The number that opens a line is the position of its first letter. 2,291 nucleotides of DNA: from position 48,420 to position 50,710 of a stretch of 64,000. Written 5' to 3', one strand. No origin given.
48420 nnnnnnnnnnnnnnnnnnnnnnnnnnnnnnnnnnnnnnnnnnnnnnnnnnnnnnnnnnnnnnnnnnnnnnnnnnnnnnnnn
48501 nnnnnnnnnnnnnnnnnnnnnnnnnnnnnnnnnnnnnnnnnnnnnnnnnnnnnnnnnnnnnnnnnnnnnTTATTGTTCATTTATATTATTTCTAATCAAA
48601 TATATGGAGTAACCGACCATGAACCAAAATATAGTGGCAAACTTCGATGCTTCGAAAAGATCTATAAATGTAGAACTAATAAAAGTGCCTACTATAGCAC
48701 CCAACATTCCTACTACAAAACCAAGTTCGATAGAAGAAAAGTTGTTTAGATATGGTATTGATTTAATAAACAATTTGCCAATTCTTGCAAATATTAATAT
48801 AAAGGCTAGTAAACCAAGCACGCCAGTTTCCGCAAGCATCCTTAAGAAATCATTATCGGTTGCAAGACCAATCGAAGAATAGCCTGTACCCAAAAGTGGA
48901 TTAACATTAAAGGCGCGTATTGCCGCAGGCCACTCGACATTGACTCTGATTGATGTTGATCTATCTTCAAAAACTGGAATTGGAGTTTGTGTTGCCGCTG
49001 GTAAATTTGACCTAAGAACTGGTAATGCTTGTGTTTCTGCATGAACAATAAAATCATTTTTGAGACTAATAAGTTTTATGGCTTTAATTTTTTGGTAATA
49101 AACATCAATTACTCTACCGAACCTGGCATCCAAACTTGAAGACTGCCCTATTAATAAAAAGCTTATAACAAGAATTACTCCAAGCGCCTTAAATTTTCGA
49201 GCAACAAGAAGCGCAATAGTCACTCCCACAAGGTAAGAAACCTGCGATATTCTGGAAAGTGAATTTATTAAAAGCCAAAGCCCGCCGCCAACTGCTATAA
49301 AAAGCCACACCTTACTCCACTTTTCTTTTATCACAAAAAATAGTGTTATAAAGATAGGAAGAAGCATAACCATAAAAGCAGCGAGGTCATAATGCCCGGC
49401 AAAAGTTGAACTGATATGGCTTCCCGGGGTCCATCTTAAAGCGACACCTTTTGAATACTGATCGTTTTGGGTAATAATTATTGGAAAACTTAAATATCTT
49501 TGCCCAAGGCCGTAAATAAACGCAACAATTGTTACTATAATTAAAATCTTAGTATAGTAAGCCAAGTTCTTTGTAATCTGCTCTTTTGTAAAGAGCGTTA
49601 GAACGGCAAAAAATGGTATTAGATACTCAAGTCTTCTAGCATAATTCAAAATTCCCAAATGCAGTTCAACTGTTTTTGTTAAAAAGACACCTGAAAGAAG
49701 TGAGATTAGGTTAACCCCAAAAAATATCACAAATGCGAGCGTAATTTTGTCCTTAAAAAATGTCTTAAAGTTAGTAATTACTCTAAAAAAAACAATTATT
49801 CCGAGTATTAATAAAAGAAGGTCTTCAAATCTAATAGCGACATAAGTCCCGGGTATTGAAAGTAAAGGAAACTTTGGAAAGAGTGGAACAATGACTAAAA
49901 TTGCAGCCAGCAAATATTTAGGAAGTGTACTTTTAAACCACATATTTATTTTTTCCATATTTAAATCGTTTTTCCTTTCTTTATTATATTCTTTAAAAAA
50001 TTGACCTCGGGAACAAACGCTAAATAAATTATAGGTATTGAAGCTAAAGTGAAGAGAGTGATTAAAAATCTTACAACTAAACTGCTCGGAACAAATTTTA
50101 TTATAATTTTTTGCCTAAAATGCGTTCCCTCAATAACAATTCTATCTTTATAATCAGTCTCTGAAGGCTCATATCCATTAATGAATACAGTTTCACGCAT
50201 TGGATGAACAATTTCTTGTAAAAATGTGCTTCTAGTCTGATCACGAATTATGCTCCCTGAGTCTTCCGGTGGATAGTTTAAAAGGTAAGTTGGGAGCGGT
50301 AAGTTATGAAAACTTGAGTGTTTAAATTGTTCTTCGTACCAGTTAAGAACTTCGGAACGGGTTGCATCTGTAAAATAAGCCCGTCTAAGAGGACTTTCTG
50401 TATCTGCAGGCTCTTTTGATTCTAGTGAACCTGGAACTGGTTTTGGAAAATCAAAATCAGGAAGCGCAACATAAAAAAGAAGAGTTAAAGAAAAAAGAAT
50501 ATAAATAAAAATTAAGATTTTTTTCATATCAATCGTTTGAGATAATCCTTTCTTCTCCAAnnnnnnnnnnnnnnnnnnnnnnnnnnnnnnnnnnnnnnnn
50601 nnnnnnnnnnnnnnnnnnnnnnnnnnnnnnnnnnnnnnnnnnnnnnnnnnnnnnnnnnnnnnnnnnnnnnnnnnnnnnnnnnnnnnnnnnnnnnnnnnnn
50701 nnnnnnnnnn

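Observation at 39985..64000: A cell-surface glycan biosynthesis island of at least 24 kb with unusual accessory enzymes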

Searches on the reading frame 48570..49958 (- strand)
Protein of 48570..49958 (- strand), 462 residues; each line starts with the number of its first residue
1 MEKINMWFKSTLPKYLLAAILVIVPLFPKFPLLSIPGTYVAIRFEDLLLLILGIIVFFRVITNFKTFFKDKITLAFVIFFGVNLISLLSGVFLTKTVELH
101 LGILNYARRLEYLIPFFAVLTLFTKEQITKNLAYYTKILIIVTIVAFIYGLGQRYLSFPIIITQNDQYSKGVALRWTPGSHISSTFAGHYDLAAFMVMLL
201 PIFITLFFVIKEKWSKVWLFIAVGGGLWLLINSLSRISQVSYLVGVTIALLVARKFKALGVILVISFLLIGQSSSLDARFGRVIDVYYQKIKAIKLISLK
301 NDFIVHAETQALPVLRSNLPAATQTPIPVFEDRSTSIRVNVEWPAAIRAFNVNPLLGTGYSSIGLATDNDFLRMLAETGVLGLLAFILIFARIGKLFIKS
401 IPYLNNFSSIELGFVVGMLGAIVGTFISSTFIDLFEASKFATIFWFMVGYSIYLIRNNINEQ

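Call 3: search_protein_families(library=pfam, proteins=[window:48570-49958:-], max_evalue=0.01)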
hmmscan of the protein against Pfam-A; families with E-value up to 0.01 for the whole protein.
window:48570-49958:- (462 aa): 1 family
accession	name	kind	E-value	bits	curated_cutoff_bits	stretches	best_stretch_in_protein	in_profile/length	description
PF04932.20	Wzy_C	-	8.5e-10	39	31.7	1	226-387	6-149/149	O-Antigen ligase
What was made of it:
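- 48570..49958 (-): Wzy_C-family membrane protein: a polymerase, ligase or O-oligosaccharyltransferase. Pfam Wzy_C, 39 bits against a cut-off of 31.7 (call 3).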

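Call 24: search_protein_families(library=ncbifam, proteins=[window:48570-49958:-], max_evalue=0.001)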
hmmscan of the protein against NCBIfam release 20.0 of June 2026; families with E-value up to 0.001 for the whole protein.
window:48570-49958:- (462 aa): 0 families

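Call 38: search_solved_structures(query=window:48570-49958:-, max_evalue=1)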
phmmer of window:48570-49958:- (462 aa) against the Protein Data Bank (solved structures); distinct sequences matched with E-value up to 1: 0.
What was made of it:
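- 48570..49958 (-): No PDB sequence relative (call 38).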

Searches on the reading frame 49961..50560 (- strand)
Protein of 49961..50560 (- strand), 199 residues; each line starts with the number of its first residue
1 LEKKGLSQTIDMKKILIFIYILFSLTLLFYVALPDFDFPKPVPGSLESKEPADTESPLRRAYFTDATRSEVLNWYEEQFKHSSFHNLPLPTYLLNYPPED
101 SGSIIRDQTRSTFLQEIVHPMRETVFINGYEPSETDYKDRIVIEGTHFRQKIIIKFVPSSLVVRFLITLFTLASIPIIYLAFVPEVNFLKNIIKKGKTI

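Call 3: search_protein_families(library=pfam, proteins=[window:49961-50560:-], max_evalue=0.01)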
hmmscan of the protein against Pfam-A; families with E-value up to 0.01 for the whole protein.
window:49961-50560:- (199 aa): 0 families

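Call 5: search_protein_families(library=pfam, proteins=[window:49961-50560:-], max_evalue=1)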
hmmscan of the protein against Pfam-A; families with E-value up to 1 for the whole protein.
window:49961-50560:- (199 aa): 1 family
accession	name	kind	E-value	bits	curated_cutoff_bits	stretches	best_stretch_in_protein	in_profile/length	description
PF07127.16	Nodulin_late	-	0.34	11.7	30.4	1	12-32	1-21/54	Late nodulin domain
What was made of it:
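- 49961..50527 (-): Conserved 188-aa membrane protein of unknown function: TM helix, alpha/beta ectodomain, long C-terminal helix. It is a marker for this locus. No Pfam hit (calls 3, 5).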

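Call 31: find_homologous_proteins(query=window:49961-50560:-)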
Query window:49961-50560:- (199 aa): 597 proteins with E <= 0.001 among 832 candidates; the best 120 are listed.
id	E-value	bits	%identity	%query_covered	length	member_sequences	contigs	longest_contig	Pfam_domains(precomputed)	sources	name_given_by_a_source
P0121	1.8e-118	411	100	94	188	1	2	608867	-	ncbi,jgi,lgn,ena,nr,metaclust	ncbi:MAG TPA: hypothetical protein VKC53_01355 [Patescibacteria group bacterium]|nr:hypothetical pro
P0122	2.1e-89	316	74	93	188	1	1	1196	-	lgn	-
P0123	3.1e-89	316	74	93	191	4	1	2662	-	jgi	jgi:hypothetical protein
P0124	1.0e-85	304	71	94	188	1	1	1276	-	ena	-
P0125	1.1e-85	304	72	94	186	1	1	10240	-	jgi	jgi:hypothetical protein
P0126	1.5e-85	304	72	93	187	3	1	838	-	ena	-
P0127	1.6e-85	303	73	93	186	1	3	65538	-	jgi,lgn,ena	-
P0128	2.5e-85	303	71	93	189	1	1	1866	-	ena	-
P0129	7.2e-85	301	75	87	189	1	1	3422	-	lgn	-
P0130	1.5e-84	300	71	93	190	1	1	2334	-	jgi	jgi:hypothetical protein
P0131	3.2e-84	299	69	94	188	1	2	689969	-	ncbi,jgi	jgi:hypothetical protein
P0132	9.0e-84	298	76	87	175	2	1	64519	-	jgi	jgi:hypothetical protein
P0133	1.5e-83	297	70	93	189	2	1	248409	-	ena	-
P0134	9.4e-83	294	72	91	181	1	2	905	-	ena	-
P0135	2.2e-82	293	69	93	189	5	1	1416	-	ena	-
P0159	2.3e-75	270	64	91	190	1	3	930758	-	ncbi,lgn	-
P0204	1.4e-59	219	59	82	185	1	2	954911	-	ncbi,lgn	-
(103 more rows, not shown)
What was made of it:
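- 49961..50527 (-): 597 homologue clusters, the 120 listed at 54-76% identity (call 31).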

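Call 32: find_encoding_contigs(protein=P0204, flank=10000, max_places=1)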
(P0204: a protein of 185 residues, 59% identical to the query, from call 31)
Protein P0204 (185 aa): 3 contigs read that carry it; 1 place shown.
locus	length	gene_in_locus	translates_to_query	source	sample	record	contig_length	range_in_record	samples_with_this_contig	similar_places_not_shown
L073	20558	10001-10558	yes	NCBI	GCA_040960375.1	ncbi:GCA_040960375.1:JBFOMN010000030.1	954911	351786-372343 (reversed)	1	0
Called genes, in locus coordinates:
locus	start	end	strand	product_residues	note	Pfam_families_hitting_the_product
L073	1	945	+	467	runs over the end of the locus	PF13231:PMT_2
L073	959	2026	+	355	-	PF13439:Glyco_transf_4, PF00534:Glycos_transf_1, PF13692:Glyco_trans_1_4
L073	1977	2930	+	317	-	PF01073:3Beta_HSD, PF01370:Epimerase, PF02719:Polysacc_synt_2, PF04321:RmlD_sub_bind, PF05368:NmrA, PF16363:GDP_Man_Dehyd, PF13460:NAD_binding_10, PF07993:NAD_binding_4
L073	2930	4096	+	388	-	PF00535:Glycos_transf_2, PF10111:Glyco_tranf_2_2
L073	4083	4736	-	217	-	PF13489:Methyltransf_23, PF13847:Methyltransf_31, PF08241:Methyltransf_11, PF08242:Methyltransf_12, PF13649:Methyltransf_25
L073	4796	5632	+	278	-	PF00535:Glycos_transf_2, PF10111:Glyco_tranf_2_2, PF13641:Glyco_tranf_2_3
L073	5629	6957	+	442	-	PF13231:PMT_2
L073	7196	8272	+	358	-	PF13439:Glyco_transf_4, PF00534:Glycos_transf_1, PF13692:Glyco_trans_1_4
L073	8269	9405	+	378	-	PF00534:Glycos_transf_1, PF20706:GT4-conflict, PF13692:Glyco_trans_1_4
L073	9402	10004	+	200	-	PF00132:Hexapep, PF14602:Hexapep_2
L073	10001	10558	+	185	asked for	-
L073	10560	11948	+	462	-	PF04932:Wzy_C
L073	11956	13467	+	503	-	PF13231:PMT_2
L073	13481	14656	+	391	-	PF13439:Glyco_transf_4, PF00534:Glycos_transf_1, PF13692:Glyco_trans_1_4, PF13524:Glyco_trans_1_2 (weak)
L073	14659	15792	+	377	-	PF13439:Glyco_transf_4, PF20706:GT4-conflict (weak), PF00534:Glycos_transf_1, PF13692:Glyco_trans_1_4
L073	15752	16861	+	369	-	PF20706:GT4-conflict (weak), PF00534:Glycos_transf_1, PF13692:Glyco_trans_1_4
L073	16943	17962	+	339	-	PF00483:NTP_transferase (faint), PF22640:ManC_GMP_beta-helix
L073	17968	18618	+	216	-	PF02397:Bac_transf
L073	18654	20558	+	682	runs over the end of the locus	PF13196:DUF4012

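Call 33: find_encoding_contigs(protein=P0159, flank=10000, max_places=1)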
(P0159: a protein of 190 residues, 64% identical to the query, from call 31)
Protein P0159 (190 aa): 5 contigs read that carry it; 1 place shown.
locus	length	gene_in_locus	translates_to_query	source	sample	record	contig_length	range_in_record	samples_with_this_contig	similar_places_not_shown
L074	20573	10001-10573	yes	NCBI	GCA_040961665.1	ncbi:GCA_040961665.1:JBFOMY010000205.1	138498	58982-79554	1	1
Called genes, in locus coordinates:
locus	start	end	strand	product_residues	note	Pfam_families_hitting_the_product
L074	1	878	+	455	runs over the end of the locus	PF13231:PMT_2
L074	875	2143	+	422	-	-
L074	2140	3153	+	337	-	PF00534:Glycos_transf_1, PF13692:Glyco_trans_1_4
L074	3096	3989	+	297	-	PF13641:Glyco_tranf_2_3, PF00535:Glycos_transf_2, PF10111:Glyco_tranf_2_2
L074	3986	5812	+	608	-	-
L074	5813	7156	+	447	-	PF13231:PMT_2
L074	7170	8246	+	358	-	PF13439:Glyco_transf_4, PF00534:Glycos_transf_1, PF13692:Glyco_trans_1_4, PF13524:Glyco_trans_1_2 (weak), PF20706:GT4-conflict (weak)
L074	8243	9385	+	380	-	PF20706:GT4-conflict, PF00534:Glycos_transf_1, PF13692:Glyco_trans_1_4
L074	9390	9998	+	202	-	PF25087:GMPPB_C (faint), PF00132:Hexapep, PF14602:Hexapep_2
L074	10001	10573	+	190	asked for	-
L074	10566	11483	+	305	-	PF00535:Glycos_transf_2, PF13641:Glyco_tranf_2_3 (weak)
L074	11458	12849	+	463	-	PF04932:Wzy_C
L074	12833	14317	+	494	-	PF13231:PMT_2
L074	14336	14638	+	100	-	-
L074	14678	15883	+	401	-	PF13439:Glyco_transf_4, PF00534:Glycos_transf_1, PF13692:Glyco_trans_1_4, PF13524:Glyco_trans_1_2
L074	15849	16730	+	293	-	PF00535:Glycos_transf_2, PF13641:Glyco_tranf_2_3, PF13632:Glyco_trans_2_3 (weak)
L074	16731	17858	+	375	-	PF13439:Glyco_transf_4, PF20706:GT4-conflict, PF00534:Glycos_transf_1, PF13692:Glyco_trans_1_4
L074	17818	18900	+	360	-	PF13439:Glyco_transf_4 (faint), PF20706:GT4-conflict, PF00534:Glycos_transf_1, PF13692:Glyco_trans_1_4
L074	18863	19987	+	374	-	PF00483:NTP_transferase, PF22640:ManC_GMP_beta-helix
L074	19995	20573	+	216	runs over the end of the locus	PF02397:Bac_transf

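Call 43: predict_structure(alignment_id=A2)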
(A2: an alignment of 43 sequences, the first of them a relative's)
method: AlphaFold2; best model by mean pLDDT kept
length: 188 residues; sequences in the alignment: 43
mean_pLDDT: 90.5   pTM: 0.81
mean pLDDT of the five models: 90.5, 87.1, 86.4, 85.7, 85.6
residues with pLDDT >= 90: 136; 70-90: 40; 50-70: 12; < 50: 0
segments of 3 or more residues with pLDDT < 50: none
pLDDT, mean of each block of 10 residues (from residue 1): 94 96 94 94 91 95 96 92 80 71 92 93 82 88 94 96 96 94 81
secondary structure, 60 per line:
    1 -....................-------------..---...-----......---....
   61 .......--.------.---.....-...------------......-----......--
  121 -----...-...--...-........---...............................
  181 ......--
elements in order: H2-21 E48-53 H57-67 E81-85 E102-107 E113-118 E130-132 E135-137 E139-146 H150-186
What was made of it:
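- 49961..50527 (-): AF2 pLDDT 90.5 (call 43).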

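Call 47: fold_search(model_id=the predicted structure, library=pdb)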
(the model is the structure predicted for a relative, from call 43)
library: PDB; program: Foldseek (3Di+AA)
matches with E <= 10: 362; with E <= 0.001: 0
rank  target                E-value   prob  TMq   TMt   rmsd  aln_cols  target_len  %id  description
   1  7ztq                  2.0e-01  0.30  0.32  0.27  20.8       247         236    8  Crystal structure of the carotenoid-binding protein domain from silkworm Bombyx mori (BmCBP) in the apoform (released 2022-10-26)
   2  9mkb_q5               2.3e-01  0.07  0.13  0.12  15.0       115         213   10  Structure of the bacteriophage T4 portal-neck-tail complex (released 2025-12-24)
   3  5iv5_BG               2.5e-01  0.10  0.16  0.16  13.4       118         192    7  Cryo-electron microscopy structure of the hexagonal pre-attachment T4 baseplate-tail tube complex (released 2016-05-18)
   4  2ns9_B                3.1e-01  0.08  0.15  0.18  12.5       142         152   13  Crystal structure of protein APE2225 from Aeropyrum pernix K1, Pfam COXG (released 2006-11-14)
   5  3k90_C                3.1e-01  0.07  0.18  0.19  15.9       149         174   11  The Abscisic acid receptor PYR1 in complex with Abscisic Acid (released 2009-11-10)
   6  8v55_C                3.5e-01  0.25  0.25  0.14   7.1       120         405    9  Human mitochondrial DNA polymerase gamma bound to a replication fork in an open conformation (released 2024-07-10)
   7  8aaq                  4.0e-01  0.23  0.32  0.27  20.4       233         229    8  Crystal structure of the carotenoid-binding protein domain from silkworm Bombyx mori (BmCBP), CRT-416 form (released 2023-02-01)
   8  3uqh_B                4.5e-01  0.14  0.21  0.25  12.9       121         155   10  Crystal structure of aba receptor pyl10 (apo) (released 2011-12-14)
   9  3fo5_B                4.5e-01  0.05  0.16  0.14  19.3       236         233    7  Human START domain of Acyl-coenzyme A thioesterase 11 (ACOT11) (released 2009-02-24)
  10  8v54_C                4.8e-01  0.28  0.27  0.14   7.6       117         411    8  Engaged conformation of the human mitochondrial DNA polymerase gamma bound to DNA (released 2024-07-10)
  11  7zvr                  5.1e-01  0.13  0.27  0.23  18.5       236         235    9  Crystal structure of the carotenoid-binding protein domain from silkworm Bombyx mori (BmCBP) complexed with zeaxanthin (released 2022-10-26)
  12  9y4c_B                5.7e-01  0.16  0.25  0.15   7.8       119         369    8  Strand displacement state I of Human mitochondrial DNA polymerase gamma ternary complex (released 2026-02-18)
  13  4jdl_B                5.7e-01  0.02  0.07  0.09  17.3       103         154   14  Crystal structure of native abscisic acid receptor PYL5 at 2.65 Angstrom (released 2013-03-13)
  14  6vvq_B                6.0e-01  0.04  0.16  0.14  19.4       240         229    9  Human START domain of Acyl-coenzyme A thioesterase 11 (ACOT11) bound to Myristic Acid (released 2020-09-02)
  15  8d33_C                6.4e-01  0.18  0.24  0.13   7.7       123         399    8  Human mitochondrial DNA polymerase gamma ternary complex with GC basepair (released 2023-05-24)
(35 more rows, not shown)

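Call 60: search_solved_structures(query=A2, max_evalue=1)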
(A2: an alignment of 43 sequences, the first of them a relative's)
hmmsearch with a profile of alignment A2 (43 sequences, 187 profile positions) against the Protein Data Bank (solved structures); distinct sequences matched with E-value up to 1: 0.
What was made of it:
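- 49961..50527 (-): No PDB sequence hit (call 60).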

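Call 63: search_protein_representatives(alignment_id=A2)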
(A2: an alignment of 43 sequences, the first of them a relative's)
Query: 43 sequences, 187 profile positions. Proteins with E-value up to 0.001 (for the whole library): 129; up to 1e-10: 102; up to 1e-30: 42. The best 129 are listed.
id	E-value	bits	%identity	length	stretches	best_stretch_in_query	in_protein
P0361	1.9e-68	245.8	-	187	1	1-185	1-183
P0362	1.9e-54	200.1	-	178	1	1-180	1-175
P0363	3.0e-54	199.5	-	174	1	1-181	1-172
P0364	2.5e-52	193.2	-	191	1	1-179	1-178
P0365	3.4e-52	192.8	-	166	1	1-172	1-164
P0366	5.2e-51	188.9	-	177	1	5-170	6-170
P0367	5.6e-51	188.8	-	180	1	3-172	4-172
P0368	6.2e-51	188.7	-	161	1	17-176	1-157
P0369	9.3e-51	188.1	-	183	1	3-173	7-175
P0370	1.3e-50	187.6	-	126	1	1-137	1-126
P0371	1.6e-50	187.4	-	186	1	1-175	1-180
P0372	6.2e-50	185.4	-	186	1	2-183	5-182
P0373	1.8e-46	174.1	-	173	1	2-179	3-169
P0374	1.1e-45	171.6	-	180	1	10-171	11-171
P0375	1.1e-45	171.5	-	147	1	39-182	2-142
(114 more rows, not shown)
